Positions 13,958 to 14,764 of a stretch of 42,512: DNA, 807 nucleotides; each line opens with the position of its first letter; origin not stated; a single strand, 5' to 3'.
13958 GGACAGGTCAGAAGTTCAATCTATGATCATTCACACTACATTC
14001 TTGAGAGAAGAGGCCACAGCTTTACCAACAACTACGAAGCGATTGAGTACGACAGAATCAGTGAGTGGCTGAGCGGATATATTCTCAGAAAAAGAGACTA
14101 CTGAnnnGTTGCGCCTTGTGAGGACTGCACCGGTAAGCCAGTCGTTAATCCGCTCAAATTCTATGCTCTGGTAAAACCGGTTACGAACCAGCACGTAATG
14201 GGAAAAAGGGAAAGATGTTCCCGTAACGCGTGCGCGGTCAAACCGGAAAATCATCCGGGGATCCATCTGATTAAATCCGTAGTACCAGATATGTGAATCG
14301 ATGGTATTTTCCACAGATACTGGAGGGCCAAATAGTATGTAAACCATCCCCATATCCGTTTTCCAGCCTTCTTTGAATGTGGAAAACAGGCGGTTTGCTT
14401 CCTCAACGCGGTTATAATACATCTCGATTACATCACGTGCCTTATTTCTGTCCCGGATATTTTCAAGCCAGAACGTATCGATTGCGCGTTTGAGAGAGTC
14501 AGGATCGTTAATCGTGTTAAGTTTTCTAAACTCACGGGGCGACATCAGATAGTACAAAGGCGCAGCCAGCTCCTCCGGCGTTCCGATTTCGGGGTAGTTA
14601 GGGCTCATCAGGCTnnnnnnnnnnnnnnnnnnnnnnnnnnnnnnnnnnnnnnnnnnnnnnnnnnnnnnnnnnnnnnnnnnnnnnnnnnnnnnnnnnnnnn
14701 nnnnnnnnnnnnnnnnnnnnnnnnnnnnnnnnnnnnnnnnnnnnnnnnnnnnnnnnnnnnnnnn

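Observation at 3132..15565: Three paralogous GWxTD lipoproteins bracket a T9SS metalloprotease, a regulator-less SusC/SusD pair and a Calx-beta lipoprotein: candidate uncharacterised surface protein/peptide-harvesting locus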

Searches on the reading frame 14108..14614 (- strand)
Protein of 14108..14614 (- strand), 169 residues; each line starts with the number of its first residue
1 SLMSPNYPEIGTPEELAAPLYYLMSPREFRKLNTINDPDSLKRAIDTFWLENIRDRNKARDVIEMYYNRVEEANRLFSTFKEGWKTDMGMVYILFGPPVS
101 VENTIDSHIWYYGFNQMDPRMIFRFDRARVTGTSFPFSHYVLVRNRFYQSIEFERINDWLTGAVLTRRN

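Call 34: search_solved_structures(query=A3, max_evalue=10)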
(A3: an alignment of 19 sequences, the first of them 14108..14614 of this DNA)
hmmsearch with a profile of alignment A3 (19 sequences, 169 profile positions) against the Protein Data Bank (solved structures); distinct sequences matched with E-value up to 10: 0.

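Call 39: predict_structure(alignment_id=A3)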
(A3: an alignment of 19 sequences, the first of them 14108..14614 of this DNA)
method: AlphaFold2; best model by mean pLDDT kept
length: 169 residues; sequences in the alignment: 19
mean_pLDDT: 88.8   pTM: 0.83
mean pLDDT of the five models: 88.8, 86.3, 86.1, 85.7, 85.2
residues with pLDDT >= 90: 122; 70-90: 33; 50-70: 10; < 50: 4
segments of 3 or more residues with pLDDT < 50: 1-4
pLDDT, mean of each block of 10 residues (from residue 1): 56 92 95 95 96 95 95 84 90 94 93 90 89 72 93 95 84
secondary structure, 60 per line:
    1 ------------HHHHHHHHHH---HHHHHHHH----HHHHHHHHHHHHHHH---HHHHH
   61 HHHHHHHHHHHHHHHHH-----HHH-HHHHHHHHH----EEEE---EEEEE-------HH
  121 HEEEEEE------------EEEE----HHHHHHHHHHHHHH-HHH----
elements in order: H13-22 H26-33 H38-52 H56-77 H87-95 E100-103 E107-111 E122-127 E140-143 H148-161

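Call 43: fold_search(model_id=the predicted structure, library=pdb)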
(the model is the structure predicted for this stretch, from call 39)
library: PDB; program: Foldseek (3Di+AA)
matches with E <= 10: 64; with E <= 0.001: 0
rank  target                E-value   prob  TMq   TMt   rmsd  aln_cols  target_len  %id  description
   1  3q63_F                1.7e+00  0.03  0.11  0.13  10.7        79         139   16  X-ray crystal structure of protein MLL2253 from Mesorhizobium loti, Northeast Structural Genomics Consortium Target Ml (released 2011-01-12)
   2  9ln8_A                1.9e+00  0.03  0.15  0.11  15.8       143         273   13  Structure of NAP1 in complex with H2A.Z-H2B (released 2025-12-24)
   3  6k0c_A                1.9e+00  0.03  0.15  0.10  16.0       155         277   12  Crystal structure of ceNAP1-H2A.Z-H2B complex (released 2019-10-09)
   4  7z4l_B                2.0e+00  0.03  0.16  0.04  17.4       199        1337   12  SpCas9 bound to 18-nucleotide complementary DNA substrate in the checkpoint state (released 2022-08-31)
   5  3q63_B                2.1e+00  0.04  0.11  0.13   9.0        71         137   14  X-ray crystal structure of protein MLL2253 from Mesorhizobium loti, Northeast Structural Genomics Consortium Target Ml (released 2011-01-12)
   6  2m89_MODEL_1_A        2.5e+00  0.06  0.15  0.18   8.6        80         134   12  Solution structure of the Aha1 dimer from Colwellia psychrerythraea (released 2013-09-04)
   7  6k00_A                2.7e+00  0.02  0.15  0.11  16.1       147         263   13  Crystal structure A of ceNAP1-H2A-H2B complex (released 2019-10-09)
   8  6k09_A                2.8e+00  0.02  0.14  0.11  16.0       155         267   12  Crystal structure B of ceNAP1-H2A-H2B complex (released 2019-10-09)
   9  8cb6_F                3.4e+00  0.12  0.18  0.26   5.8        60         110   15  Crystal structure of human lysosomal acid-alpha-glucosidase, GAA, in covalent complex with TAMRA tagged 1,6-Epi-cylcop (released 2023-09-13)
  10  5x7v_F                3.4e+00  0.04  0.16  0.16  14.6       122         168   12  Crystal structure of Nucleosome assembly protein S (PfNapS) from Plasmodium falciparum (released 2017-03-15)
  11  9dd2                  3.6e+00  0.05  0.24  0.18  10.8       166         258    8  Crystal Structure of Designed allosteric facilitated dissociation switch AS5 (released 2025-08-20)
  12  6n2g_B                3.6e+00  0.02  0.15  0.11  15.9       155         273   10  Crystal structure of Caenorhabditis elegans NAP1 (released 2019-01-30)
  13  8wus_A                3.8e+00  0.02  0.17  0.04  16.8       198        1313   12  SpCas9-MMLV RT-pegRNA-target DNA complex (termination) (released 2024-06-05)
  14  8d3l_I                4.0e+00  0.06  0.19  0.15  16.0       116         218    7  Type I-C Cas4-Cas1-Cas2 complex bound to a PAM/PAM prespacer (released 2022-11-02)
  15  6rmo_E                4.0e+00  0.06  0.15  0.07  11.2       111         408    8  Structure of Plasmodium falciparum IMP-nucleotidase (released 2020-07-15)
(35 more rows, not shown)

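Call 61: search_protein_representatives(alignment_id=A3)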
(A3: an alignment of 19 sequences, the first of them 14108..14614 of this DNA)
Query: 19 sequences, 169 profile positions. Proteins with E-value up to 0.001 (for the whole library): 5124; up to 1e-10: 1850; up to 1e-30: 692. The best 150 are listed.
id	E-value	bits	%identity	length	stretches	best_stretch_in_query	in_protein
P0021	2.3e-78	278.0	-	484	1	1-168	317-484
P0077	3.2e-76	271.0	-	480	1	3-168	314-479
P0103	2.0e-75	268.4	-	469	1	2-167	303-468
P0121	1.0e-74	266.2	-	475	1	2-167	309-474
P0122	2.4e-73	261.7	-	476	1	1-168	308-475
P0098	6.2e-73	260.3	-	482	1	3-168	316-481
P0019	9.7e-73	259.7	-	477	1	2-167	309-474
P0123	1.0e-71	256.3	-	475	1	2-168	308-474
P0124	1.8e-71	255.6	-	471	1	2-167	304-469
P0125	1.8e-71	255.5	-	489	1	1-168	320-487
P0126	2.1e-70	252.1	-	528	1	4-168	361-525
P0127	2.0e-69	248.9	-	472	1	2-168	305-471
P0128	1.4e-68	246.2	-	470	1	1-166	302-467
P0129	1.4e-68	246.1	-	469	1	2-168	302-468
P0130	2.9e-67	241.9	-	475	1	2-166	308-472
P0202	1.9e-43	164.4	-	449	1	4-162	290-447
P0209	2.2e-42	160.9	-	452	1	3-165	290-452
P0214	1.4e-41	158.3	-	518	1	2-166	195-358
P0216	1.8e-41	157.9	-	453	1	2-165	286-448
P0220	7.5e-41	155.9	-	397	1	3-165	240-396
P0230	3.7e-40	153.7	-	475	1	3-164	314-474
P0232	5.5e-40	153.1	-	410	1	3-162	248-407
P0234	6.6e-40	152.9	-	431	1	2-162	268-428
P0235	9.9e-40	152.3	-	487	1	4-162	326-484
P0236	1.0e-39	152.3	-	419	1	3-165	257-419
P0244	2.7e-39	150.9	-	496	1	4-163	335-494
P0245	7.0e-39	149.5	-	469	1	2-165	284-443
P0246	8.7e-39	149.2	-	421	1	5-163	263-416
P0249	1.1e-38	148.9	-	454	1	4-163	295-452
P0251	1.4e-38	148.5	-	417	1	4-164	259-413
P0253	2.0e-38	148.0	-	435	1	3-164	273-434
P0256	3.2e-38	147.4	-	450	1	2-165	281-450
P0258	3.8e-38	147.1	-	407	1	3-165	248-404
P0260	5.7e-38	146.6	-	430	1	5-163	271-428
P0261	6.7e-38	146.3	-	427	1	5-165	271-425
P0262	7.0e-38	146.3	-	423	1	5-166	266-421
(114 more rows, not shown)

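Call 62: list_cluster_members(proteins=[P0214, P0245, P0246, P0251, P0258, P0260, P0261, P0262, P0232, P0220])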
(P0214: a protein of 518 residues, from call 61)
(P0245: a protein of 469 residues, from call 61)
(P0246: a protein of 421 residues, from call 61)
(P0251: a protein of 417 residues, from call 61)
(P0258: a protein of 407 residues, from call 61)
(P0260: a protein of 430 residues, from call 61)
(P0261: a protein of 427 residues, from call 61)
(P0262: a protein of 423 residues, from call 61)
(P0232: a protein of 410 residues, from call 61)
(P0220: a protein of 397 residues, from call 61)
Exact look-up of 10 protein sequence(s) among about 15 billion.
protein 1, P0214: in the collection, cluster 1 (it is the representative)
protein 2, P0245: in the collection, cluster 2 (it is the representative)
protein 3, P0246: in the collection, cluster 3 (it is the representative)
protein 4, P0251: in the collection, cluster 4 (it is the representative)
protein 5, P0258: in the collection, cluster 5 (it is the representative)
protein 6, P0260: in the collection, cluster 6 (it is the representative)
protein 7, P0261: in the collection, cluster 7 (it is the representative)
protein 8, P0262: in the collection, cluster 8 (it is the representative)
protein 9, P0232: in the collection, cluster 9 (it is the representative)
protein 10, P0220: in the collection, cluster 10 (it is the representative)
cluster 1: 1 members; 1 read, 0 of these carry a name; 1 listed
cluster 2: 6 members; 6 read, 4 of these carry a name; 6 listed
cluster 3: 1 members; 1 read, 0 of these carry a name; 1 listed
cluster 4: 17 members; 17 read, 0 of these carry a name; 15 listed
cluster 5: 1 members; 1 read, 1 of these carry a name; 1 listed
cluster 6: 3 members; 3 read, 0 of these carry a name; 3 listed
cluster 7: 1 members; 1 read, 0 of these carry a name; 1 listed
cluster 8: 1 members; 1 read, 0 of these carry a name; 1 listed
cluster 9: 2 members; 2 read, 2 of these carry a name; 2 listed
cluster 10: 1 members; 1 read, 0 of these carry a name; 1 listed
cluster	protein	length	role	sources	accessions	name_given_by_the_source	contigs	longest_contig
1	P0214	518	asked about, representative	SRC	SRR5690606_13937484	-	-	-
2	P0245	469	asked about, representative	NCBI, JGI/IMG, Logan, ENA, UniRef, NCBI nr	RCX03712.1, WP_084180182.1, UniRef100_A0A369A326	GWxTD domain-containing protein [Schleiferia thermophila] | GWxTD domain-containing protein | GWxTD domain-containing protein n=2 Tax=Schleiferia thermophila TaxID=884107 ...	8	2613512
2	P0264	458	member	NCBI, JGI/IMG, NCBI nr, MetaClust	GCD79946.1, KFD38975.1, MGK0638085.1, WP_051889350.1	GWxTD domain-containing protein [Schleiferia thermophila] | GWxTD domain-containing protein | status=active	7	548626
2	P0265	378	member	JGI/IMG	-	GWxTD domain-containing protein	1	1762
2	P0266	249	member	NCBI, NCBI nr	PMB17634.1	hypothetical protein CEN47_25640 [Fischerella thermalis CCMEE 5319]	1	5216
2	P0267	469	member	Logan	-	-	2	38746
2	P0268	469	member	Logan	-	-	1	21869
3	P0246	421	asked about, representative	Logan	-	-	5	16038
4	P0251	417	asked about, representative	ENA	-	-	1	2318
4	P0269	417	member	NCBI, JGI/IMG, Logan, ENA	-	-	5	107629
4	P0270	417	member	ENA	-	-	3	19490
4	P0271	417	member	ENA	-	-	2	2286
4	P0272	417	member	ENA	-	-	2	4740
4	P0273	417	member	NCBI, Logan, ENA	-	-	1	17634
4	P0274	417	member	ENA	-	-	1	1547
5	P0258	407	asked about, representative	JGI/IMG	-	GWxTD domain-containing protein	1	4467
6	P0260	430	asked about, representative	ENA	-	-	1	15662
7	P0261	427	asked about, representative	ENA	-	-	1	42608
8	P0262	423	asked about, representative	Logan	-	-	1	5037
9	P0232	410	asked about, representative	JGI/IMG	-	GWxTD domain-containing protein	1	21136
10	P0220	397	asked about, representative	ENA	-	-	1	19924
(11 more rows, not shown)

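Call 63: find_homologous_proteins(query=P0245, max_evalue=0.00001)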
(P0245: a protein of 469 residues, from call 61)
Query P0245 (469 aa): 583 proteins with E <= 0.00001 among 4255 candidates; the best 120 are listed.
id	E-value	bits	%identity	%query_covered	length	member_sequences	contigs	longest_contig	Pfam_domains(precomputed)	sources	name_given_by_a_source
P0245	0.0e+0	1089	100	100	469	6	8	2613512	PF20094.5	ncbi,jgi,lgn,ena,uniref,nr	ncbi:GWxTD domain-containing protein [Schleiferia thermophila]|jgi:GWxTD domain-containing protein|u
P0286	2.4e-166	572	53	100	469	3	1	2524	PF20094.5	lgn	-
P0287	8.0e-160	551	54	98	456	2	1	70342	PF20094.5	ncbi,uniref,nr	ncbi:hypothetical protein JCM31826_13510 [Thermaurantimonas aggregans]|uniref:GWxTD domain-containin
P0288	1.2e-158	547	53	100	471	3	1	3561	PF20094.5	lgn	-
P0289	4.6e-158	545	51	100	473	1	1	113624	PF20094.5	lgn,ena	-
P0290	1.7e-157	543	53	98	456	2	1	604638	PF20094.5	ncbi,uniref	ncbi:MAG: GWxTD domain-containing protein [Thermaurantimonas sp.]|uniref:GWxTD domain-containing pro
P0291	4.2e-156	538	51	100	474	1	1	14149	PF20094.5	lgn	-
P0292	1.8e-101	358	41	95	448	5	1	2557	PF20094.5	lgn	-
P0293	4.3e-99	350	40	93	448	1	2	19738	PF20094.5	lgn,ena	-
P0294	4.2e-89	317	36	95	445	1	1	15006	PF20094.5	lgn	-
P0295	4.4e-88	314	38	93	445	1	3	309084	PF20094.5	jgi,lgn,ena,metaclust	metaclust:\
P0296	1.2e-87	313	35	95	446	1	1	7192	PF20094.5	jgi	jgi:GWxTD domain-containing protein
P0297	2.5e-87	312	39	89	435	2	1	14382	PF20094.5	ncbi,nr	ncbi:MAG: GWxTD domain-containing protein [Schleiferiaceae bacterium]|nr:GWxTD domain-containing pro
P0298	2.7e-87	311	35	95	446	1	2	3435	PF20094.5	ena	-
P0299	2.9e-86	308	37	92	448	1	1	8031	PF20094.5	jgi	jgi:GWxTD domain-containing protein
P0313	9.2e-83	297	35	96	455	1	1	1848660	PF20094.5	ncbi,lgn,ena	-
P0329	6.5e-80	287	34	94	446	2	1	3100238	PF20094.5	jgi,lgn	jgi:GWxTD domain-containing protein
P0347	1.5e-77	279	34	95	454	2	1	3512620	PF20094.5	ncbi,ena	-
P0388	6.0e-66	241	35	85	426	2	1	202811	PF20094.5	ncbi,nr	ncbi:MAG: GWxTD domain-containing protein [Lentimicrobiaceae bacterium]|nr:GWxTD domain-containing p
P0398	1.3e-63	233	32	90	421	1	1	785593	PF20094.5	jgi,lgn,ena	-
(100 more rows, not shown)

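Call 64: find_encoding_contigs(protein=P0245, flank=10000, max_places=1)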
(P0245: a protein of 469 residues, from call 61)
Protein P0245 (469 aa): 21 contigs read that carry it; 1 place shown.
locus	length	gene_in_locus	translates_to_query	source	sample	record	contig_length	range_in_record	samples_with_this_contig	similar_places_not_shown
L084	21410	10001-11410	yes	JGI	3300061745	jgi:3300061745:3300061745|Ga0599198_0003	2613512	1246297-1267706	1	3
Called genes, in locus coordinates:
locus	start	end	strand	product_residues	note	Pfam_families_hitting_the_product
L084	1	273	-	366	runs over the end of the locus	PF00226:DnaJ, PF01556:DnaJ_C, PF00684:DnaJ_CXXCXGXG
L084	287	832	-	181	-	PF01025:GrpE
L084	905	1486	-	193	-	PF00578:AhpC-TSA, PF08534:Redoxin, PF13098:Thioredoxin_2 (weak), PF00085:Thioredoxin, PF13905:Thioredoxin_8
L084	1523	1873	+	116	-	-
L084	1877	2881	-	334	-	PF02424:ApbE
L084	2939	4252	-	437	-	PF00111:Fer2, PF00970:FAD_binding_6 (weak), PF00175:NAD_binding_1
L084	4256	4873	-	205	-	PF02508:Rnf-Nqr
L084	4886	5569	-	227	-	PF02508:Rnf-Nqr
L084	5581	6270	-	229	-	PF04205:FMN_bind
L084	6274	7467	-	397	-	PF03116:NQR2_RnfD_RnfE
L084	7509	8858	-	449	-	PF05896:NQRA_N, PF24836:NQRA_2nd, PF11973:NQRA_SLBB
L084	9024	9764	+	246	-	PF04402:SIMPL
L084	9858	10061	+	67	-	-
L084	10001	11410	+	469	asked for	PF20094:GWxTD_dom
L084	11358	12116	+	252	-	PF08032:SpoU_sub_bind, PF00588:SpoU_methylase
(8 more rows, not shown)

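Call 65: find_encoding_contigs(protein=P0347, flank=10000, max_places=1)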
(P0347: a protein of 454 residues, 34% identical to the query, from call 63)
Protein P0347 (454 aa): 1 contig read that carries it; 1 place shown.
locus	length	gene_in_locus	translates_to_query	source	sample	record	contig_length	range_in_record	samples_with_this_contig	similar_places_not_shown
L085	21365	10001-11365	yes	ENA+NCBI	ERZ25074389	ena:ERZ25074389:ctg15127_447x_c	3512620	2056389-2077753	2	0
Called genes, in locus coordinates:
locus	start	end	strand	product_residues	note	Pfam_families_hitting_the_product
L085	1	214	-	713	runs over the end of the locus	PF00916:Sulfate_transp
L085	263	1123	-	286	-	PF00582:Usp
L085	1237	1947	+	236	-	PF02678:Pirin, PF17954:Pirin_C_2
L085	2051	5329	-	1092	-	PF15902:Sortilin-Vps10 (weak), PF18962:Por_Secre_tail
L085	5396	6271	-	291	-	PF04055:Radical_SAM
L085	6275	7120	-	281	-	-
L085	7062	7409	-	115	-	PF11009:BrxC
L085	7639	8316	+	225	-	PF03167:UDG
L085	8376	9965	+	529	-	PF07244:POTRA (faint), PF01103:Omp85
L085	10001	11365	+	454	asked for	PF20094:GWxTD_dom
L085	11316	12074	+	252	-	PF08032:SpoU_sub_bind, PF00588:SpoU_methylase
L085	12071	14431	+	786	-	PF01433:Peptidase_M1, PF18962:Por_Secre_tail (faint)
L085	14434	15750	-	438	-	PF07676:PD40, PF00691:OmpA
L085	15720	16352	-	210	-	PF13432:TPR_16 (weak), PF13414:TPR_11 (weak), PF14559:TPR_19 (weak), PF12895:ANAPC3 (weak), PF13431:TPR_17 (weak), PF00515:TPR_1 (weak), PF07719:TPR_2 (weak), PF13432:TPR_16 (weak), +4 more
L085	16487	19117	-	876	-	PF00133:tRNA-synt_1, PF09334:tRNA-synt_1g, PF13603:tRNA-synt_1_2, PF08264:Anticodon_1, PF10458:Val_tRNA-synt_C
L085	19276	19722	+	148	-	PF22544:HYDIN_VesB_CFA65-like_Ig, PF07610:DUF1573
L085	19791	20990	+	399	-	PF00266:Aminotran_5 (weak), PF00155:Aminotran_1_2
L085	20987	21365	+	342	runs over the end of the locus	PF01565:FAD_binding_4, PF02873:MurB_C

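Call 66: find_encoding_contigs(protein=P0388, flank=10000, max_places=1)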
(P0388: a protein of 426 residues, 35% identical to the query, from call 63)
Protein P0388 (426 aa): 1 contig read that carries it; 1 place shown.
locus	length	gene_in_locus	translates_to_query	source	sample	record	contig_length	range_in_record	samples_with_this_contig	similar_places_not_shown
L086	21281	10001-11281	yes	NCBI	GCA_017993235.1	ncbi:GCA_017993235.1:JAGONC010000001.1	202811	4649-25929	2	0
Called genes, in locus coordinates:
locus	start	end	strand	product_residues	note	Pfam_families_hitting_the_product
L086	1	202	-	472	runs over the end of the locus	PF03331:LpxC, PF07977:FabA, PF22817:ApeP-like, PF22818:ApeI-like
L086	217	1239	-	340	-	PF04613:LpxD, PF25084:LbH_EIF2B, PF00132:Hexapep, PF00132:Hexapep, PF25087:GMPPB_C (weak), PF00132:Hexapep, PF25084:LbH_EIF2B (weak), PF00132:Hexapep (weak), +3 more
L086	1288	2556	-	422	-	PF01966:HD (weak), PF19276:HD_assoc_2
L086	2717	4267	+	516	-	PF00072:Response_reg, PF08665:PglZ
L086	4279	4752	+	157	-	PF02367:TsaE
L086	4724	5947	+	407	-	PF05222:AlaDh_PNT_N, PF01262:AlaDh_PNT_C, PF01488:Shikimate_DH (weak)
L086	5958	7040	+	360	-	PF13685:Fe-ADH_2 (weak), PF01761:DHQ_synthase, PF24621:DHQS_C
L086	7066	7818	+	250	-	PF02754:CCG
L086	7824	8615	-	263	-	-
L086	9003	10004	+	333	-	PF04055:Radical_SAM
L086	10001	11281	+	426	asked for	PF20094:GWxTD_dom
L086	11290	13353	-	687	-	PF01120:Alpha_L_fucos, PF14871:GHL6 (weak), PF13290:CHB_HEX_C_1, PF13287:Fn3_assoc, PF07691:PA14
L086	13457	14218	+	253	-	PF08032:SpoU_sub_bind, PF00588:SpoU_methylase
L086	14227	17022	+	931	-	-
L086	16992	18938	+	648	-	PF13231:PMT_2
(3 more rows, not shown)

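Call 67: list_cluster_members(proteins=[P0253, P0256, P0249, P0244, P0235, P0234, P0236, P0216, P0209, P0202])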
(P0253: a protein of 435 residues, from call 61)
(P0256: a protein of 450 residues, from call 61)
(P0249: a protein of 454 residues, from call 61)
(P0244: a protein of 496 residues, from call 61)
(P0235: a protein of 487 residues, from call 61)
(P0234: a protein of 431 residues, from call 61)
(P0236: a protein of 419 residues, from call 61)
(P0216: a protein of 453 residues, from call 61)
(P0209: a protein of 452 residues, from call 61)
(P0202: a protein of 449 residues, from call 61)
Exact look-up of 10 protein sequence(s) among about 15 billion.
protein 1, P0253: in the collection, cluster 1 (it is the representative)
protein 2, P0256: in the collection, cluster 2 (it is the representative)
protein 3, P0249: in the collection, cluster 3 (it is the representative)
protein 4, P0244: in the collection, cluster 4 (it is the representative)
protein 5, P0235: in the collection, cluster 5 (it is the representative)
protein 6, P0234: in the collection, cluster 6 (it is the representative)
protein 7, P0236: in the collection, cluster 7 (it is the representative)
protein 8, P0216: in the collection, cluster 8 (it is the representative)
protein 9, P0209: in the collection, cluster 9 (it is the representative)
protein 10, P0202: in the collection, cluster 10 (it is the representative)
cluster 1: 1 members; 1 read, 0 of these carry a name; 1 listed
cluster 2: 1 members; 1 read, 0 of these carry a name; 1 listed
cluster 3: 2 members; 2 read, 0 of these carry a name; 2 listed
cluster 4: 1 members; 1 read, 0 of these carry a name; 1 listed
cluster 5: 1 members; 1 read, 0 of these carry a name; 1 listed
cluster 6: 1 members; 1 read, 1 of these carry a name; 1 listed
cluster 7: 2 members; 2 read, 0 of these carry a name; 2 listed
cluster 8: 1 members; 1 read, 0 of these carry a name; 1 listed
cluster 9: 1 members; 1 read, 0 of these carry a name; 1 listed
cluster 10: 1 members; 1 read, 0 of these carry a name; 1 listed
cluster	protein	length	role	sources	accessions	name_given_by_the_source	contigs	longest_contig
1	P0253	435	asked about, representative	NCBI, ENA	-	-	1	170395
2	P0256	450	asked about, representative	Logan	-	-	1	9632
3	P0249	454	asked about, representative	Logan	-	-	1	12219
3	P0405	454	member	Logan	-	-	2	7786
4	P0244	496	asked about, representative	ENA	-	-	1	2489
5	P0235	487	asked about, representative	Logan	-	-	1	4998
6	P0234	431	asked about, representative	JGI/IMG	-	GWxTD domain-containing protein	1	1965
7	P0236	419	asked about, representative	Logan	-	-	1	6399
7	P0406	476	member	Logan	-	-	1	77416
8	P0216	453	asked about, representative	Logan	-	-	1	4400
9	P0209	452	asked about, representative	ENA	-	-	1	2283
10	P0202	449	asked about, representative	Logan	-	-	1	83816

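Call 68: find_homologous_proteins(query=P0214, max_evalue=0.00001)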
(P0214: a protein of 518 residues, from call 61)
Query P0214 (518 aa): 264 proteins with E <= 0.00001 among 8000 candidates; the best 120 are listed.
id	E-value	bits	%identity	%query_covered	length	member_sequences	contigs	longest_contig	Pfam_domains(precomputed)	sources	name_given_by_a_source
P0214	0.0e+0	1171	100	100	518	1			PF20094.5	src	-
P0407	5.8e-236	802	100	69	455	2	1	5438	PF20094.5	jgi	-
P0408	1.6e-161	557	69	69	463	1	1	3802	PF20094.5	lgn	-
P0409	1.7e-158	547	66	69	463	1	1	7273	PF20094.5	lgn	-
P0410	8.0e-146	505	62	69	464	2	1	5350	PF20094.5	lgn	-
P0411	2.5e-138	480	59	69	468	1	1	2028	PF20094.5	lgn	-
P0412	3.9e-136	473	59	69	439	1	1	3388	PF20094.5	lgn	-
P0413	4.2e-135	469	60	69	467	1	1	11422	PF20094.5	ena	-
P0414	4.4e-134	466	58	69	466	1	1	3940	PF20094.5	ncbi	-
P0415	1.5e-133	464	58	69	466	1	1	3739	PF20094.5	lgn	-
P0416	1.3e-132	461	58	69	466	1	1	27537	PF20094.5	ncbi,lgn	-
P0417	6.5e-132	459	60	69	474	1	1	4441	PF20094.5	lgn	-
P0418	8.5e-132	459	57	69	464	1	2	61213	PF20094.5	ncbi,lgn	-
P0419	6.0e-131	456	58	69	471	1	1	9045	PF20094.5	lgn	-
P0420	1.4e-130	455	58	69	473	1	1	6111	PF20094.5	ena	-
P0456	9.1e-97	343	49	64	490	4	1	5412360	PF20094.5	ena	-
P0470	1.1e-92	330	47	65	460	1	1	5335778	PF20094.5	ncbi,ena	-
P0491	3.5e-87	311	45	65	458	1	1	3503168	PF20094.5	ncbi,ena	-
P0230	1.2e-84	303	46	65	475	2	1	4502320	PF20094.5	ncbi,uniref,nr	ncbi:GWxTD domain-containing protein [Rhodocaloribacter litoris]|uniref:GWxTD domain-containing prot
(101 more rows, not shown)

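Call 69: find_encoding_contigs(protein=P0230, flank=10000, max_places=1)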
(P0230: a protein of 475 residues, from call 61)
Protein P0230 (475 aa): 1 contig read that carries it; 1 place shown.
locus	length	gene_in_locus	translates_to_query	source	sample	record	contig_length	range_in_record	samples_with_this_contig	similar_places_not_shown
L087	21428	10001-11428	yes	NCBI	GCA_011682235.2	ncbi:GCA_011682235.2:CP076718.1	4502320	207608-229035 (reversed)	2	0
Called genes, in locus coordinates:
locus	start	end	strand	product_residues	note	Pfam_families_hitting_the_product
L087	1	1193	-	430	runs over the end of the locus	PF01966:HD (weak), PF19276:HD_assoc_2 (weak)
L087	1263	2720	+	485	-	PF23019:DUF7033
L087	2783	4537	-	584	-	PF06739:SBBP (faint), PF18962:Por_Secre_tail (weak)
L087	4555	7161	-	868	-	PF13620:CarboxypepD_reg, PF17210:SdrD_B (weak), PF18962:Por_Secre_tail (weak)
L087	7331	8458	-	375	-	PF13808:DDE_Tnp_1_assoc, PF01609:DDE_Tnp_1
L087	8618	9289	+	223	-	PF08889:WbqC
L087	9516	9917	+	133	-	PF10861:DUF2784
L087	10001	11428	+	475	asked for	PF20094:GWxTD_dom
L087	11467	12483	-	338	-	PF13489:Methyltransf_23 (weak), PF08241:Methyltransf_11 (weak), PF13649:Methyltransf_25 (weak)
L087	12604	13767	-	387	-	PF13620:CarboxypepD_reg, PF13715:CarbopepD_reg_2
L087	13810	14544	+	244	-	PF22624:AASDHPPT_N, PF01648:ACPS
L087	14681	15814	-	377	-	PF13620:CarboxypepD_reg, PF13715:CarbopepD_reg_2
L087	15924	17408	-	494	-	PF01073:3Beta_HSD (weak), PF01370:Epimerase, PF05368:NmrA, PF13460:NAD_binding_10, PF11066:DUF2867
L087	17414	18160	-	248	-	PF00106:adh_short, PF08659:KR, PF23441:SDR, PF13561:adh_short_C2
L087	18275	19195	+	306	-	PF00376:MerR (weak), PF12728:HTH_17, PF02607:B12-binding_2, PF02310:B12-binding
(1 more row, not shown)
